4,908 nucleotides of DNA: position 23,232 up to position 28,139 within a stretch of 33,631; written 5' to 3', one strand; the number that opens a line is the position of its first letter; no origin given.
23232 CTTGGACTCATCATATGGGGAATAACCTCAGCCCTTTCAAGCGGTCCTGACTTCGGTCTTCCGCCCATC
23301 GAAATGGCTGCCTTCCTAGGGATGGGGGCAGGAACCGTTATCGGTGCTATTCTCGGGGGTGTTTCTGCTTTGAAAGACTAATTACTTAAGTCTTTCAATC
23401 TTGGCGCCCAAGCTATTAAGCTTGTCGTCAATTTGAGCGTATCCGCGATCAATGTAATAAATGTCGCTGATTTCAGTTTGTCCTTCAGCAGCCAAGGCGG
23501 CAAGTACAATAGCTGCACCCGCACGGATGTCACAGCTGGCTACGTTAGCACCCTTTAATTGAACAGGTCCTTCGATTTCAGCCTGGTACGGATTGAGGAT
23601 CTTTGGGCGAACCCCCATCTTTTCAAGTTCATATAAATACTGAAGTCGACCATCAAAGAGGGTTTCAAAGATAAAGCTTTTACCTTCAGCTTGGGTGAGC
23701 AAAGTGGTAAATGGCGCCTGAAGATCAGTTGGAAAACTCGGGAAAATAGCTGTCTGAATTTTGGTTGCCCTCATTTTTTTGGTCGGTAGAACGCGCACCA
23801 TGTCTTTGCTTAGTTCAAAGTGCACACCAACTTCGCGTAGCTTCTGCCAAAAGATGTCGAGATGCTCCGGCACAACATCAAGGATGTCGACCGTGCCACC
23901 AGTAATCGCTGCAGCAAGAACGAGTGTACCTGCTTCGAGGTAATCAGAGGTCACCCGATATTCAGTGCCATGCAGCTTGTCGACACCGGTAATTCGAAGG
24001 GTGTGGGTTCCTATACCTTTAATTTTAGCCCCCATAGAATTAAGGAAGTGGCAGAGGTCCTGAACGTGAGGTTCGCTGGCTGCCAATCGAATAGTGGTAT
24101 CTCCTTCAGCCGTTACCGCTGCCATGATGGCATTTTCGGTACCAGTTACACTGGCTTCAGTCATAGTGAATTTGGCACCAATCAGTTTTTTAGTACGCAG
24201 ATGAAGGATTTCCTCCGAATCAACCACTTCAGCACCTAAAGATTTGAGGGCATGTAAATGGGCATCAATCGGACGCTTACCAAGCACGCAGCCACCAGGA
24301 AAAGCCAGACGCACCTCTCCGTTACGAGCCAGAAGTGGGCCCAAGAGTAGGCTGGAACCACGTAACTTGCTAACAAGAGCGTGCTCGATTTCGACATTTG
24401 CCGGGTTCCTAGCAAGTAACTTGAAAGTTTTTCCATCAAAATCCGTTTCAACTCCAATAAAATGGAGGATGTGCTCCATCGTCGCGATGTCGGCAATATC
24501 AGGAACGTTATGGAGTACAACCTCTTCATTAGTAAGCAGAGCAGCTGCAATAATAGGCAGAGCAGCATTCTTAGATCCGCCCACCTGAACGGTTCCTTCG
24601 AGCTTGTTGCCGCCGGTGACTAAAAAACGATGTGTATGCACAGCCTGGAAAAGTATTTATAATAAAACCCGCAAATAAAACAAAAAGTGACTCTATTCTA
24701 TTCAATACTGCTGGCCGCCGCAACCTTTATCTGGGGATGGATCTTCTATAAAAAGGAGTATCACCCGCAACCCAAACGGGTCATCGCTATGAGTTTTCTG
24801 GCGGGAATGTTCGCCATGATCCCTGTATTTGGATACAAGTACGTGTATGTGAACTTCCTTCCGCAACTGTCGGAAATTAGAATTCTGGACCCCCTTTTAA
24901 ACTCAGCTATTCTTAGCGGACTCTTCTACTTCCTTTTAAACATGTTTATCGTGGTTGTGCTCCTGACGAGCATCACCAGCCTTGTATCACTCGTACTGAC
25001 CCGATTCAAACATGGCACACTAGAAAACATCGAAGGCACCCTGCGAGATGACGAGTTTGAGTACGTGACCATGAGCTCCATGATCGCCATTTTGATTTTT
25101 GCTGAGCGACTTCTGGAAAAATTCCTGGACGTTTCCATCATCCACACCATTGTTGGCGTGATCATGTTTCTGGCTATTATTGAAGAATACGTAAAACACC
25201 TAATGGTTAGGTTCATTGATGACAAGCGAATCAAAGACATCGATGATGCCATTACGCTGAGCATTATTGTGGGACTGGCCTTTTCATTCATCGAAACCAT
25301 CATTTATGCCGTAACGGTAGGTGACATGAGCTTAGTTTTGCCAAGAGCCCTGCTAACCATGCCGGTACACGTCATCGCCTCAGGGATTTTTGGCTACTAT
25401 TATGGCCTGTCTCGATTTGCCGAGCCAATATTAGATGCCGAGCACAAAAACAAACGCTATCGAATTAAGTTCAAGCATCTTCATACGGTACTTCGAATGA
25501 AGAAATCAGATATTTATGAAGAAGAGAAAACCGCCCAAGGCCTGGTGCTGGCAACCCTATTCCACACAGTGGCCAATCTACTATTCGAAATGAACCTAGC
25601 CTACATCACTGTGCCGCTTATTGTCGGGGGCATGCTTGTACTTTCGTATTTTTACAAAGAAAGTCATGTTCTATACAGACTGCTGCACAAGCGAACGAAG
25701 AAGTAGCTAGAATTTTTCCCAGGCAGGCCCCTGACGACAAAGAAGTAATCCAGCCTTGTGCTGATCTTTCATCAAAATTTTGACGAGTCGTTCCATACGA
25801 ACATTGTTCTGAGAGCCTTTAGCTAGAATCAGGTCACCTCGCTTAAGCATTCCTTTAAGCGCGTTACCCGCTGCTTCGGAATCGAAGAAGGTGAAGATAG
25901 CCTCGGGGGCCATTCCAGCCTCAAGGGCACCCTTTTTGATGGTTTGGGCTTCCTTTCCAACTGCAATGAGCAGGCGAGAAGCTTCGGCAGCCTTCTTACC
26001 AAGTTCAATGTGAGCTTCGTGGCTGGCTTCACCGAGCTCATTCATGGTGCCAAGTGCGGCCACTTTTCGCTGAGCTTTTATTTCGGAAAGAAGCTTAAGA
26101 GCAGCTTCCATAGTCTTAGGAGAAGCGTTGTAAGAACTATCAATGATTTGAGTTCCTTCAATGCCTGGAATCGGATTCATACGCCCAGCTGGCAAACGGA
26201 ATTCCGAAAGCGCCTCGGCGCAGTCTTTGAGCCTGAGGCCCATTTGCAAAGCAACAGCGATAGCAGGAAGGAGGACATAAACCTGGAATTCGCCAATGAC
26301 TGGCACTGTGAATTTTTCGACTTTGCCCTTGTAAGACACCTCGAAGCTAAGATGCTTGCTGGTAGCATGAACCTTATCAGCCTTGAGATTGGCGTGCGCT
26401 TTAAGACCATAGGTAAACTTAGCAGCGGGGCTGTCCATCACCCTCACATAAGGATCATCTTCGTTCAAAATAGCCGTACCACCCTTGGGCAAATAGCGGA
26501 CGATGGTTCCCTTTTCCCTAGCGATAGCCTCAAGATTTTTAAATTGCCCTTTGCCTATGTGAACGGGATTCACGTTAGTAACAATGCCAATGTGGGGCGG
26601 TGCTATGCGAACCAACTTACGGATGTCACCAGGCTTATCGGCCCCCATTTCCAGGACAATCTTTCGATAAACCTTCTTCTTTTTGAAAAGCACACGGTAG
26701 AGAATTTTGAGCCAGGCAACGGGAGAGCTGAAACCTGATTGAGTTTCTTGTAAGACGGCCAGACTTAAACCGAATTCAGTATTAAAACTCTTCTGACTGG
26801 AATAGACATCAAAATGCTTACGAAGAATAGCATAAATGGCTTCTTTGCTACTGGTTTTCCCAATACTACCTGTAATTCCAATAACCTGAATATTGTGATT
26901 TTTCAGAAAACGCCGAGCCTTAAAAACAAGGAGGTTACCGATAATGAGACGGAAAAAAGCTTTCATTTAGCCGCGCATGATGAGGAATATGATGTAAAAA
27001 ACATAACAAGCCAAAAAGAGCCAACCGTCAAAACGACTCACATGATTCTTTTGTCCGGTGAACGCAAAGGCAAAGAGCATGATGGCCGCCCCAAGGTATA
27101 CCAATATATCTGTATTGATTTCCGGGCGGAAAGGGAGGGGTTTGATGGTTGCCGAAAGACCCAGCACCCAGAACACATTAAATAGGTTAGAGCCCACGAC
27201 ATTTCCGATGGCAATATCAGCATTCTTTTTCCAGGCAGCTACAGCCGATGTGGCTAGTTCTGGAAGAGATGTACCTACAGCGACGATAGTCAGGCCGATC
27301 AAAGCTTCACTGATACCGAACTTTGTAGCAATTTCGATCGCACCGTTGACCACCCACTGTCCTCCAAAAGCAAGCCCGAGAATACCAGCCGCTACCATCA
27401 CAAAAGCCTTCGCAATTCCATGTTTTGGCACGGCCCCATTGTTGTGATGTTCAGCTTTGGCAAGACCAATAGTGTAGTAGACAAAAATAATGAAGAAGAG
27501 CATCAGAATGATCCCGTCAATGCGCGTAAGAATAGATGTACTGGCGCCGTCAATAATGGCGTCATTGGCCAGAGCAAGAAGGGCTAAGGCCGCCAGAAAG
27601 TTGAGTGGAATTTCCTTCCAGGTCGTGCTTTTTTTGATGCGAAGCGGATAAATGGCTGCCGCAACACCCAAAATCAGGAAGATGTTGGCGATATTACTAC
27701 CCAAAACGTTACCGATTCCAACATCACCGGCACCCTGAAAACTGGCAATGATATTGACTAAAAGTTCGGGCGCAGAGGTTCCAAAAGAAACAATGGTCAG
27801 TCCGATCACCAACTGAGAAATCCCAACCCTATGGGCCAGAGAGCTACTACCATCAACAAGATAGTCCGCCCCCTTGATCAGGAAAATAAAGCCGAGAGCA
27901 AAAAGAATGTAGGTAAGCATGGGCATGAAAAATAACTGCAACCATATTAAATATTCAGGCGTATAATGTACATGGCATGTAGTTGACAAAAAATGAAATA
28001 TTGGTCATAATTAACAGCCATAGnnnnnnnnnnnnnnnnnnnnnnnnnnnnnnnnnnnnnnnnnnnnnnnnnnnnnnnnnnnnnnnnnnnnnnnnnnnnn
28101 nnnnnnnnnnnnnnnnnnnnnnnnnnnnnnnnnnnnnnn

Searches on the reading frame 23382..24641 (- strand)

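Call 17: search_protein_families(library=pfam, proteins=[window:23382-24641:-], max_evalue=0.001)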
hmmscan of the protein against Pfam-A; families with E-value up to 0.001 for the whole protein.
window:23382-24641:- (419 aa): 1 family
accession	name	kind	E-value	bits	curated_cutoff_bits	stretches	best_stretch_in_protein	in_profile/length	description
PF00275.25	EPSP_synthase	-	6.4e-91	305.6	22.8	1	8-408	1-417/417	EPSP synthase (3-phosphoshikimate 1-carboxyvinyltransferase)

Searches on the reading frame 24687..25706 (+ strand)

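Call 17: search_protein_families(library=pfam, proteins=[window:24687-25706:+], max_evalue=0.001)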
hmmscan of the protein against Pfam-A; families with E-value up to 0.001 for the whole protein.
window:24687-25706:+ (339 aa): 1 family
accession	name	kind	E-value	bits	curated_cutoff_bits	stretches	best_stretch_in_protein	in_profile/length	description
PF13367.11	PrsW-protease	-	2.2e-13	50.7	23.5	1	131-250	16-145/196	PrsW family intramembrane metalloprotease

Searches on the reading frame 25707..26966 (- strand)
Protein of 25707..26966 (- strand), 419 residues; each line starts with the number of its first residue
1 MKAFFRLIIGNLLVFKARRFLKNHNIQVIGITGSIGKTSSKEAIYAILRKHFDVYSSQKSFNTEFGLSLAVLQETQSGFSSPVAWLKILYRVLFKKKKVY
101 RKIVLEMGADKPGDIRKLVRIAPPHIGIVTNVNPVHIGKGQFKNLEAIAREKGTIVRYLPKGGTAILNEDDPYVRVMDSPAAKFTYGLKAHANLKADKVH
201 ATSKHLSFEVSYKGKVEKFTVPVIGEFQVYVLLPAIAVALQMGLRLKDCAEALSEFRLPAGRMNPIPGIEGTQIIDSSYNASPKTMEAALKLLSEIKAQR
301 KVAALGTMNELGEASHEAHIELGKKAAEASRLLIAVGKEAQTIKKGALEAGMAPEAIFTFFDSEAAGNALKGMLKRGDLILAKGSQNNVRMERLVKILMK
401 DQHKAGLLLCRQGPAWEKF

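Call 17: search_protein_families(library=pfam, proteins=[window:25707-26966:-], max_evalue=0.001)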
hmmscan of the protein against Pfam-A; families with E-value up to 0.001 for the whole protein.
window:25707-26966:- (419 aa): 2 families
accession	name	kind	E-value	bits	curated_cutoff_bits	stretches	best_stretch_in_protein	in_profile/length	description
PF08245.18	Mur_ligase_M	-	4e-33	115.5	24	1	31-239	1-200/200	Mur ligase middle domain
PF02875.26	Mur_ligase_C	-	4e-17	63.7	28.4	1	261-385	1-126/127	Mur ligase, glutamate ligase domain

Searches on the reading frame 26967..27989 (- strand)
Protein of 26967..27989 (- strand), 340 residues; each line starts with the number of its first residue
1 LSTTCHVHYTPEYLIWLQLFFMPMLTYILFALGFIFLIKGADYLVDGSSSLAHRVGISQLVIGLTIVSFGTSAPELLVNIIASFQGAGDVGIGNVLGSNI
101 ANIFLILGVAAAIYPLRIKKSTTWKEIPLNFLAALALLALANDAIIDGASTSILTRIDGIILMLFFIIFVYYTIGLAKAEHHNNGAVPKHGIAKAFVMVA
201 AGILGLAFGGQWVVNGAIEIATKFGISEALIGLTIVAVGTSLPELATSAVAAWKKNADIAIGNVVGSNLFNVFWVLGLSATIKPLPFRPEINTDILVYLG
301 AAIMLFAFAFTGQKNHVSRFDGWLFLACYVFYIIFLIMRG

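Call 17: search_protein_families(library=pfam, proteins=[window:26967-27989:-], max_evalue=0.001)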
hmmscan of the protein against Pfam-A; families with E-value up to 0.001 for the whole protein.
window:26967-27989:- (340 aa): 1 family
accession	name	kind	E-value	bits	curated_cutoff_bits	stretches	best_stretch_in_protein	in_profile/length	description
PF01699.29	Na_Ca_ex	-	9.5e-68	227.3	24.9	2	195-338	2-151/151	Sodium/calcium exchanger protein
